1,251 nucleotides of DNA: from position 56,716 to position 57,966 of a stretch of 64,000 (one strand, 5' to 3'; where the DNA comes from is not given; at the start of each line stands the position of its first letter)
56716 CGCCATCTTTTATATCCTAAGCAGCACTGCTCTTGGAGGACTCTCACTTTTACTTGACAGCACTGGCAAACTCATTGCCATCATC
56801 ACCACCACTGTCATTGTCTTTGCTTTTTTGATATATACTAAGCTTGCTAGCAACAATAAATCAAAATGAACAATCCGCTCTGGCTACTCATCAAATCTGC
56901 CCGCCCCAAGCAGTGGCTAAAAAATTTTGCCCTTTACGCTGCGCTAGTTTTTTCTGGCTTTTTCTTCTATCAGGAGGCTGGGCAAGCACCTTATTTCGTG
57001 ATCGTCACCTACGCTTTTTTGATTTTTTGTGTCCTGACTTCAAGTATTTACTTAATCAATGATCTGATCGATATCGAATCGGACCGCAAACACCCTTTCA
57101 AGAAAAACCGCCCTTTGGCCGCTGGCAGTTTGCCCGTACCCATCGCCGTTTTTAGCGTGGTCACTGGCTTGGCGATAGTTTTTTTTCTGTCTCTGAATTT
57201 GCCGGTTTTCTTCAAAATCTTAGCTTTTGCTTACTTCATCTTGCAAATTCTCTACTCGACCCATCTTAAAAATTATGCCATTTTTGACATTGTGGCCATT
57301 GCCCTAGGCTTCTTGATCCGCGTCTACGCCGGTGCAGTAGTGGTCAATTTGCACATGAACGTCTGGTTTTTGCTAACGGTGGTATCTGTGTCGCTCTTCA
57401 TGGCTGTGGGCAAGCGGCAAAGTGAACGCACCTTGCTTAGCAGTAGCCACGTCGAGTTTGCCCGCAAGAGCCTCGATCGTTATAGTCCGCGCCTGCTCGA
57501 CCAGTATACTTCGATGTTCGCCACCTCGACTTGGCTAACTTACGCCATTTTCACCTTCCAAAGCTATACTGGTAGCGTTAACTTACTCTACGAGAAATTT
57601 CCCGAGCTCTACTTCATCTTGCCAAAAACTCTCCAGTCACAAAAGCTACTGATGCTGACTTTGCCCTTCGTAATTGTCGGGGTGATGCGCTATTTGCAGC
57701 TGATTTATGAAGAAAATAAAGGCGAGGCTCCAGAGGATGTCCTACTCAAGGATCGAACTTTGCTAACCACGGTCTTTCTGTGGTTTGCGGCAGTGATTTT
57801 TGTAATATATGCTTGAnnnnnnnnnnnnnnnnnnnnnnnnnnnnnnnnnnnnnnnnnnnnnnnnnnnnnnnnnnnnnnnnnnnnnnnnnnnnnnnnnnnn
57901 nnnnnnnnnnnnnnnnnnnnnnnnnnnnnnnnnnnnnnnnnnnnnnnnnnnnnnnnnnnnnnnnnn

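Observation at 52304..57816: Operon: processive QxxRW GT2 synthase, ArnT-like GT-C, small membrane protein, WecA/TagO-like phosphotransferase, UbiA-family DPPR-synthase-like prenyltransferase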

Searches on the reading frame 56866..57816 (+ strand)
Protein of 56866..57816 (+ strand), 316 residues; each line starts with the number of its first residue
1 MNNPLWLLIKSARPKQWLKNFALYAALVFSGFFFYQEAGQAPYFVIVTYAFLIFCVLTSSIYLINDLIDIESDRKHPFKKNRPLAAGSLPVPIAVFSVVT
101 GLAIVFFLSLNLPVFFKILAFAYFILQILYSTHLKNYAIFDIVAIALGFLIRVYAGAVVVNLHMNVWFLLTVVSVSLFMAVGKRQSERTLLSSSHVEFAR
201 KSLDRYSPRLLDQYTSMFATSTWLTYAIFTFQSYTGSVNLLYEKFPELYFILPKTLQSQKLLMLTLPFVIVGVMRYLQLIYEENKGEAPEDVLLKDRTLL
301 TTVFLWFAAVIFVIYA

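Call 4: search_protein_families(library=pfam, proteins=[window:56866-57816:+], max_evalue=0.01)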
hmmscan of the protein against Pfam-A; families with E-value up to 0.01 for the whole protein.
window:56866-57816:+ (316 aa): 1 family
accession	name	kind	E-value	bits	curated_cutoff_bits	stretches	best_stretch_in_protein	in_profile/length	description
PF01040.23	UbiA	-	3.2e-18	66.4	34.2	1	30-240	7-201/250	UbiA prenyltransferase family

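Call 5: search_protein_families(library=ncbifam, proteins=[window:56866-57816:+], max_evalue=0.01)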
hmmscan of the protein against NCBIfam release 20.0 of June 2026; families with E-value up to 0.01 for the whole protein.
window:56866-57816:+ (316 aa): 12 families
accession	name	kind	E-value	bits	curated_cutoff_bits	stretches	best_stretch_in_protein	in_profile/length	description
NF008978.0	PRK12324.1-4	equivalog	8.5e-62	208.9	207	1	8-315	35-320/322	decaprenyl-phosphate phosphoribosyltransferase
NF008977.0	PRK12324.1-2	equivalog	6.2e-57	193.3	234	1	8-315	5-288/297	decaprenyl-phosphate phosphoribosyltransferase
NF008976.0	PRK12324.1-1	equivalog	6.4e-45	153.8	474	1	8-312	21-301/306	decaprenyl-phosphate phosphoribosyltransferase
NF006088.0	PRK08238.1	equivalog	3.6e-41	141.3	351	1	7-254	194-434/482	UbiA family prenyltransferase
NF009523.0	PRK12884.1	equivalog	1.4e-09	37.6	269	1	45-182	37-170/279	prenyltransferase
TIGR01475.1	ubiA_other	subfamily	3.6e-08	33.2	180.8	1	26-180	19-172/282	UbiA-like polyprenyltransferase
NF009514.0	PRK12873.1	equivalog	9e-07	28.5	246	1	24-171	26-178/297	4-hydroxybenzoate polyprenyltransferase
NF009609.0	PRK13106.1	equivalog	3.9e-06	26.5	349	1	45-168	50-171/301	prenyltransferase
NF009522.0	PRK12883.1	equivalog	6.4e-05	22.6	353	1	42-161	34-151/279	geranylgeranylglycerol-phosphate geranylgeranyltransferase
TIGR01474.1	ubiA_proteo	equivalog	0.00022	20.8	275.45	1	56-169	52-166/282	4-hydroxybenzoate octaprenyltransferase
NF009516.0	PRK12875.1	equivalog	0.0018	17.4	205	1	5-151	17-163/292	prenyltransferase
NF035940.1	prenyl_rel_EboC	equivalog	0.0028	17.1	250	1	26-181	21-173/292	UbiA-like protein EboC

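Call 8: find_homologous_proteins(query=window:56866-57816:+, max_evalue=0.00001)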
Query window:56866-57816:+ (316 aa): 3296 proteins with E <= 0.00001 among 6455 candidates; the best 120 are listed.
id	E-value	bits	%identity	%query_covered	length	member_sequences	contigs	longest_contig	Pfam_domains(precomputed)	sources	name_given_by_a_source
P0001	6.1e-188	642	93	100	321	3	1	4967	PF01040.24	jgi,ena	-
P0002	8.1e-179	612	88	100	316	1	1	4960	PF01040.24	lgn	-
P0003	2.2e-173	594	86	100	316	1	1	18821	PF01040.24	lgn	-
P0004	2.1e-172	591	86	100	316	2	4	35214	PF01040.24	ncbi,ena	-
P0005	2.2e-172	591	86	100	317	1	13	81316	PF01040.24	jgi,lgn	-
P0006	2.7e-172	590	86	100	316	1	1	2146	PF01040.24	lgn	-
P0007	3.2e-172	590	86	100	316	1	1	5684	PF01040.24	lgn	-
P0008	6.0e-172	589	86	100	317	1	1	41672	PF01040.24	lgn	-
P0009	1.1e-171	588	86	100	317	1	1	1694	PF01040.24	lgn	-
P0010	1.6e-171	588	86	100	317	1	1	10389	PF01040.24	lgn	-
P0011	2.2e-171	587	86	100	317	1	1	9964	PF01040.24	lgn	-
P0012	2.6e-171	587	86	100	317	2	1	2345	PF01040.24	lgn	-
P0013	3.5e-171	587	86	100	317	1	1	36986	PF01040.24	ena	-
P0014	8.4e-171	586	86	100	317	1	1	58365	PF01040.24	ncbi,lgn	-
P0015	9.0e-171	585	85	100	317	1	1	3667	PF01040.24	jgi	jgi:4-hydroxybenzoate polyprenyltransferase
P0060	3.3e-139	482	71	99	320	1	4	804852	PF01040.24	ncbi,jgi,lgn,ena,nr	ncbi:MAG: UbiA prenyltransferase family protein [Candidatus Pacebacteria bacterium]|nr:UbiA prenyltr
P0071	3.8e-132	459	64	98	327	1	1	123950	PF01040.24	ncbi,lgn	ncbi:MAG: decaprenyl-phosphate phosphoribosyltransferase [Patescibacteria group bacterium]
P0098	1.2e-125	437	63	99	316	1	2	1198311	PF01040.24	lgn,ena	-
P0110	8.3e-124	431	65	98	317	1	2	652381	PF01040.24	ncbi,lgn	ncbi:MAG: UbiA prenyltransferase family protein [Patescibacteria group bacterium]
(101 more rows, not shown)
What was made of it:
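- It hits Pfam UbiA, and JGI auto-annotation calls many homologues '4-hydroxybenzoate polyprenyltransferase' (calls 4, 8).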

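Call 9: search_solved_structures(query=window:56866-57816:+, max_evalue=0.01, show_alignments=2)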
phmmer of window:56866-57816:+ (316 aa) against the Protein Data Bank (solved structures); distinct sequences matched with E-value up to 0.01: 2.
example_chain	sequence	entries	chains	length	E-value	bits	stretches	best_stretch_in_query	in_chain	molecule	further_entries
8j8j_D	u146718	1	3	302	4.2e-36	128.4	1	8-237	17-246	Decaprenyl-phosphate phosphoribosyltransferase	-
8j8k_A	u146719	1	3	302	3.2e-26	96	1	8-237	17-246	Decaprenyl-phosphate phosphoribosyltransferase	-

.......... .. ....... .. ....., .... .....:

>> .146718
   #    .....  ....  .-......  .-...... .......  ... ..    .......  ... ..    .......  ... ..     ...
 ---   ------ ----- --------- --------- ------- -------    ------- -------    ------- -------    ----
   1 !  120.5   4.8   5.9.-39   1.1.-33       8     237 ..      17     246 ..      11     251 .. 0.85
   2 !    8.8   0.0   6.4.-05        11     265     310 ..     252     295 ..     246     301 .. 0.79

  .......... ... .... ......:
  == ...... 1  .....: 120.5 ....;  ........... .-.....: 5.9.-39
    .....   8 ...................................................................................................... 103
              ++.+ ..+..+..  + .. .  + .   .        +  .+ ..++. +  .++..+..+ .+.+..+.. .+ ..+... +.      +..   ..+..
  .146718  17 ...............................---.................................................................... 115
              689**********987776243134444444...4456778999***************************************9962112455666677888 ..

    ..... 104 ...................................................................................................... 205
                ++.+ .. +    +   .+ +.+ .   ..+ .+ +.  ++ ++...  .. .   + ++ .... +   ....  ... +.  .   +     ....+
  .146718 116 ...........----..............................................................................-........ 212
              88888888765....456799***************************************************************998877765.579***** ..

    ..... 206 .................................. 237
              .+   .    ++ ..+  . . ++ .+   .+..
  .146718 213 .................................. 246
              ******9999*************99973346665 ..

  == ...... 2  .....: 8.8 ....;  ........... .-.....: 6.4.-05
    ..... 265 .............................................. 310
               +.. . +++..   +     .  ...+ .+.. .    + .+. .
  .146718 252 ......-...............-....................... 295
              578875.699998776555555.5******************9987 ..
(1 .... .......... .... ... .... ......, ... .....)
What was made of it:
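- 56866..57816 (+): Polyprenyl-phosphate 5-phospho-beta-D-ribofuranosyltransferase (316 aa), also called PPPRS or DPPR synthase. It belongs to the UbiA superfamily and is an Rv3806c homologue. It uses PRPP as donor. The only PDB hits are Rv3806c entries 8J8J/8J8K, E 4e-36 (call 9).
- Rv3806c is the only PDB relative (call 9). The first enzyme is the same as in mycobacteria (calls 5, 9).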

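Call 23: find_encoding_contigs(protein=window:56866-57816:+, flank=10000, max_places=3)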
Protein window:56866-57816:+ (316 aa): 3 contigs read that carry it; 1 place shown.
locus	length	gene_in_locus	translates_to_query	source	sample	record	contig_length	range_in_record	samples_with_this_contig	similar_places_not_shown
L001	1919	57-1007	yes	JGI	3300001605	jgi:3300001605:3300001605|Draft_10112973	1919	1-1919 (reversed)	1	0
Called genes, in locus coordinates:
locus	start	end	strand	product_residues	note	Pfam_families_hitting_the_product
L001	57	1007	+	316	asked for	PF01040:UbiA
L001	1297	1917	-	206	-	?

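Call 24: find_encoding_contigs(protein=P0060, flank=10000, max_places=2)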
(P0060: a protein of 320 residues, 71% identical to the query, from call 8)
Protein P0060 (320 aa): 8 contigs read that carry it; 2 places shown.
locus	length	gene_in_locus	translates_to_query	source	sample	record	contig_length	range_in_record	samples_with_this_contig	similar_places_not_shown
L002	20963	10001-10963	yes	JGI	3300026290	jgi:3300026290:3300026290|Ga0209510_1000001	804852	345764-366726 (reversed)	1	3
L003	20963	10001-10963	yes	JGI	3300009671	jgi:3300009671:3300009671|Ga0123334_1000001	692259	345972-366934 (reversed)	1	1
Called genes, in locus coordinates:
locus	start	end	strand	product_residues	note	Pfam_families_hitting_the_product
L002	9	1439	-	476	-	PF01336:tRNA_anti-codon, PF00152:tRNA-synt_2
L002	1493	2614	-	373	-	PF02646:RmuC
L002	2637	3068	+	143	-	-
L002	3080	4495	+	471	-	PF00133:tRNA-synt_1 (weak), PF09334:tRNA-synt_1g, PF00133:tRNA-synt_1, PF01406:tRNA-synt_1e (weak)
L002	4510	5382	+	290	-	PF01026:TatD_DNase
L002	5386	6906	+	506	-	PF13632:Glyco_trans_2_3 (weak)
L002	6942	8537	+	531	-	-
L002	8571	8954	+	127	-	-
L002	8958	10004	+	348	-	PF00953:Glycos_transf_4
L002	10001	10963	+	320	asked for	PF01040:UbiA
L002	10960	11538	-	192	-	PF02545:Maf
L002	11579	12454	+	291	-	PF00483:NTP_transferase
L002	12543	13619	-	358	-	PF07992:Pyr_redox_2, PF13738:Pyr_redox_3, PF00070:Pyr_redox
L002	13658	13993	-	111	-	PF00085:Thioredoxin, PF13728:TraF (weak), PF04756:OST3_OST6 (weak), PF13905:Thioredoxin_8 (faint)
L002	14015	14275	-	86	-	PF02583:Trns_repr_metal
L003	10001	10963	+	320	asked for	PF01040:UbiA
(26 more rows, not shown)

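Call 25: find_encoding_contigs(protein=P0098, flank=10000, max_places=1)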
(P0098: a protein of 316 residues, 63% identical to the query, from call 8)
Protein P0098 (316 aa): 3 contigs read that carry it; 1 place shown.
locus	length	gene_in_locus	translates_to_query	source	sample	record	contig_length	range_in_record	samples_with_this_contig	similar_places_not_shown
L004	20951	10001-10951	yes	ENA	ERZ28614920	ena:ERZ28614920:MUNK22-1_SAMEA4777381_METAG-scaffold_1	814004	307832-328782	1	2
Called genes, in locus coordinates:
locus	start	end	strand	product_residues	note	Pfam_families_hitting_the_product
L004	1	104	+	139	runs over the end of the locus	-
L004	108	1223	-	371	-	PF02646:RmuC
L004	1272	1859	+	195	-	-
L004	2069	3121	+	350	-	-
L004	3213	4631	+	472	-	PF00133:tRNA-synt_1, PF01406:tRNA-synt_1e (weak), PF09334:tRNA-synt_1g, PF00133:tRNA-synt_1, PF01406:tRNA-synt_1e (weak)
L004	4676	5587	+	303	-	PF01026:TatD_DNase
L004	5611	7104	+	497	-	PF13632:Glyco_trans_2_3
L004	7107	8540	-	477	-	-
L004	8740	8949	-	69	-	-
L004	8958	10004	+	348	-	PF00953:Glycos_transf_4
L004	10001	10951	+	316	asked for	PF01040:UbiA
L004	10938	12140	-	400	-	PF00483:NTP_transferase, PF12804:NTP_transf_3, PF00132:Hexapep (faint), PF25087:GMPPB_C (faint)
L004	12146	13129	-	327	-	PF01933:CofD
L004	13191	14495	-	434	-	PF02812:ELFV_dehydrog_N, PF00208:ELFV_dehydrog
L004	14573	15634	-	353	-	PF03486:HI0933_like (faint), PF07992:Pyr_redox_2, PF13738:Pyr_redox_3, PF00070:Pyr_redox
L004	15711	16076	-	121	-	PF04756:OST3_OST6, PF14595:Thioredoxin_9 (weak), PF00085:Thioredoxin, PF13098:Thioredoxin_2 (weak), PF13905:Thioredoxin_8 (faint)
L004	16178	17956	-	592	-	PF01807:Zn_ribbon_DnaG, PF08275:DNAG_N, PF01751:Toprim, PF13155:Toprim_2, PF13662:Toprim_4, PF10410:DnaB_bind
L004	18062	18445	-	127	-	-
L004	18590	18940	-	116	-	-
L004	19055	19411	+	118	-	PF03819:MazG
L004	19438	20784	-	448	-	PF03315:SDH_beta, PF03313:SDH_alpha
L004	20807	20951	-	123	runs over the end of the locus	PF01219:DAGK_prokar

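Call 26: find_encoding_contigs(protein=P0071, flank=10000, max_places=1)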
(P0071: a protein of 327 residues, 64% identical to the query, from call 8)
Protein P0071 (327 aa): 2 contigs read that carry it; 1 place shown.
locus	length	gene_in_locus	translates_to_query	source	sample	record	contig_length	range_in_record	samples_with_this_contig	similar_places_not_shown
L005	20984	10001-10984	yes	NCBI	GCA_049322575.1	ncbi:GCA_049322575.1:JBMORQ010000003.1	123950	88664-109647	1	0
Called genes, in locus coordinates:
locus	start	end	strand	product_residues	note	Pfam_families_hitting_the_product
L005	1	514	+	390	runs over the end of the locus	PF00326:Peptidase_S9 (faint)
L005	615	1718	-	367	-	PF02646:RmuC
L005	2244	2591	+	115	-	PF01371:Trp_repressor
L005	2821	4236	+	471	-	PF00133:tRNA-synt_1, PF09334:tRNA-synt_1g, PF00133:tRNA-synt_1, PF01406:tRNA-synt_1e (weak)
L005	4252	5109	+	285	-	PF01026:TatD_DNase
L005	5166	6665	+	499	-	-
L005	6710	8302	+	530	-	-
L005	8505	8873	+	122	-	-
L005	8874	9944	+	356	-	PF00953:Glycos_transf_4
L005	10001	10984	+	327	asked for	PF01040:UbiA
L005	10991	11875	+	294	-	PF00483:NTP_transferase, PF12804:NTP_transf_3 (faint)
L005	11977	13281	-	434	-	PF02812:ELFV_dehydrog_N, PF00208:ELFV_dehydrog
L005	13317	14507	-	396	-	PF00390:malic, PF03949:Malic_M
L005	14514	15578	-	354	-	PF00890:FAD_binding_2 (faint), PF01134:GIDA (faint), PF03486:HI0933_like (faint), PF07992:Pyr_redox_2, PF13738:Pyr_redox_3, PF00070:Pyr_redox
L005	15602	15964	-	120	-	PF04756:OST3_OST6 (weak), PF00085:Thioredoxin, PF13905:Thioredoxin_8 (faint)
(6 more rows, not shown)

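Call 27: find_encoding_contigs(protein=P0110, flank=10000, max_places=1)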
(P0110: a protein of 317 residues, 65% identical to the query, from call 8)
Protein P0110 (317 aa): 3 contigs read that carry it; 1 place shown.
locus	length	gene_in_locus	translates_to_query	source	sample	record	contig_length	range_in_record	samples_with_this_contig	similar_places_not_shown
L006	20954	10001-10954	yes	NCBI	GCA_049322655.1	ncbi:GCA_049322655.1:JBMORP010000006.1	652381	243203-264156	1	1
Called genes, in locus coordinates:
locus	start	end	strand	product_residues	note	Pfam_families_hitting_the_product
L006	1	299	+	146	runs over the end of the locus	-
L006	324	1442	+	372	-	PF00561:Abhydrolase_1 (weak)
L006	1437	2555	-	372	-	PF02646:RmuC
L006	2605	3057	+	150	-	-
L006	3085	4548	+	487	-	PF00133:tRNA-synt_1, PF09334:tRNA-synt_1g, PF00133:tRNA-synt_1, PF01406:tRNA-synt_1e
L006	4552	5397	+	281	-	PF01026:TatD_DNase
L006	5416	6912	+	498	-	PF13632:Glyco_trans_2_3 (weak)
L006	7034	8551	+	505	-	PF27757:Competence-induced_Ccs4_N, PF02366:PMT (weak)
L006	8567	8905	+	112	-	-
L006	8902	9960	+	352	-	PF00953:Glycos_transf_4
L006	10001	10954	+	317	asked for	PF01040:UbiA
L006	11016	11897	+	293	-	PF00483:NTP_transferase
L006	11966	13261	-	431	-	PF02812:ELFV_dehydrog_N, PF00208:ELFV_dehydrog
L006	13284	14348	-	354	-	PF00890:FAD_binding_2 (faint), PF03486:HI0933_like (faint), PF07992:Pyr_redox_2, PF13738:Pyr_redox_3, PF00070:Pyr_redox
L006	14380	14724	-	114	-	PF00578:AhpC-TSA (faint), PF04756:OST3_OST6 (weak), PF08534:Redoxin (faint), PF14595:Thioredoxin_9 (weak), PF00085:Thioredoxin, PF13899:Thioredoxin_7 (weak), PF13098:Thioredoxin_2, PF13728:TraF (weak), +1 more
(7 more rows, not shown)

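Call 36: find_related_loci(query=A2, collection=genome_contigs, flank=10000)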
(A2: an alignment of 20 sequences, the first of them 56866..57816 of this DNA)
Query A2 (316 aa) in genome_contigs; peptide patterns used: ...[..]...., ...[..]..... (x = any residue, [..] = any of these).
403 stretches matched a pattern; 389 encode a relative of the query (tblastn E <= 1e-3); the best 80 are kept; 80 distinct loci.
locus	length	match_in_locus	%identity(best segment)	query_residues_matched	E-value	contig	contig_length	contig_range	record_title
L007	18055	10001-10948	86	1-316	0e+0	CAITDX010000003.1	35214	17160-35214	uncultured bacterium isolate LaPlata_bin-3499 genome assembly, contig: bin-3499:03/85, whole genome shotgun sequence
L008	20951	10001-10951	86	1-316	0e+0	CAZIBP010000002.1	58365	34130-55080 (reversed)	MAG TPA_asm: uncultured Pseudomonadales bacterium isolate SRP093185_co1_41 genome assembly, contig: NODE_196_length_5836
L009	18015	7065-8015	84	1-316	1e-178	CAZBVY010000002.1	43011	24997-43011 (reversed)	MAG TPA_asm: uncultured Pseudomonadales bacterium isolate binchicken_co212_140 genome assembly, contig: NODE_1390_length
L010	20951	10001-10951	84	1-316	2e-178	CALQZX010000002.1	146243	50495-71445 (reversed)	MAG: Parcubacteria group bacterium isolate MiH-14oct19-109 genome assembly, contig: MiH-14oct19-C63, whole genome shotgu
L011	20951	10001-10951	83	1-316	6e-177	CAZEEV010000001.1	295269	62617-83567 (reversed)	MAG TPA_asm: uncultured Pseudomonadales bacterium isolate SRP294416_co1_79 genome assembly, contig: NODE_5_length_295269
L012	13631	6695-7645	83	1-316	3e-176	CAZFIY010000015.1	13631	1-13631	MAG TPA_asm: uncultured Pseudomonadales bacterium isolate SRP192927_co2_730 genome assembly, contig: NODE_7951_length_13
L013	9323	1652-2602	83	1-316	1e-175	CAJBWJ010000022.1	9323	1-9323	uncultured bacterium isolate Loc080925-5-5m_bin-0562 genome assembly, contig: bin-0562:22/86, whole genome shotgun seque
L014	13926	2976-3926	85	1-316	7e-173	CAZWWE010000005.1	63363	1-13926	MAG TPA_asm: uncultured Pseudomonadales bacterium isolate SRP216815_co1_233 genome assembly, contig: NODE_506_length_633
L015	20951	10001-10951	80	1-316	4e-171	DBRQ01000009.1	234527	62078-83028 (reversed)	MAG TPA_asm: Candidatus Pacebacteria bacterium UBA1364 UBA1364_contig_680, whole genome shotgun sequence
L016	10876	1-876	86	26-316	2e-168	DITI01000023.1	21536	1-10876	MAG TPA_asm: Candidatus Pacebacteria bacterium UBA6188 UBA6188_contig_208857, whole genome shotgun sequence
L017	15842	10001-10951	79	1-316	6e-165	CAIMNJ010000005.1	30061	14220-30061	uncultured bacterium isolate LaPlata_bin-1529 genome assembly, contig: bin-1529:05/18, whole genome shotgun sequence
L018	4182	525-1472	75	2-316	6e-165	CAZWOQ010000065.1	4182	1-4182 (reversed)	MAG TPA_asm: uncultured Pseudomonadales bacterium isolate SRP216815_co1_77 genome assembly, contig: NODE_31078_length_41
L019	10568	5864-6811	72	2-316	1e-150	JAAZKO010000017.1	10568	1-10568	MAG: Candidatus Paceibacterota bacterium isolate AS22ysBPME_311 65903_AS22, whole genome shotgun sequence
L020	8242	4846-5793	72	2-316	5e-150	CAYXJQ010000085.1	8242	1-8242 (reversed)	MAG TPA_asm: uncultured Pseudomonadales bacterium isolate SRP067234_co1_163 genome assembly, contig: k99_518153, whole g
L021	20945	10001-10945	70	3-316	1e-146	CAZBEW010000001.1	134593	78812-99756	MAG TPA_asm: uncultured Pseudomonadales bacterium isolate SRP294416_co3_632 genome assembly, contig: NODE_45_length_1345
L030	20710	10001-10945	63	1-315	2e-132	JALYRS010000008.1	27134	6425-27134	MAG: bacterium isolate MDV bin95 SD1455_NODE_156_length_27134_cov_1.155737, whole genome shotgun sequence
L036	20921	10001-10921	63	6-315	6e-129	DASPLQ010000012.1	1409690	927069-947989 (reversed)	MAG TPA_asm: Vitreimonas sp. isolate SMAG_U12069 k141_91001, whole genome shotgun sequence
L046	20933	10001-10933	61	2-315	3e-124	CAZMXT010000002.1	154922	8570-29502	MAG TPA_asm: uncultured Pseudomonadales bacterium isolate SRP128246_co1_515 genome assembly, contig: NODE_26_length_1549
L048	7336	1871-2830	61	1-315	7e-124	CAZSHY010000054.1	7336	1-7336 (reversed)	MAG TPA_asm: uncultured Pseudomonadales bacterium isolate SRP286056_co1_709 genome assembly, contig: NODE_13873_length_7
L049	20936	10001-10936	63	5-316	1e-123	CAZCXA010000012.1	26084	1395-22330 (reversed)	MAG TPA_asm: uncultured Pseudomonadales bacterium isolate binchicken_co45_521 genome assembly, contig: NODE_2889_length_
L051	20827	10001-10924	63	7-316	4e-123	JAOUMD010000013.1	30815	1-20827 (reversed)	MAG: Candidatus Paceibacterota bacterium isolate 8_1_July_SF_Bin25 8_1_July_SF_Bin25_scaffold_389_c1, whole genome shotg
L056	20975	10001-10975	60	2-315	3e-122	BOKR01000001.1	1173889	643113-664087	MAG: Patescibacteria group bacterium BroJett025 DNA, sequence1, whole genome shotgun sequence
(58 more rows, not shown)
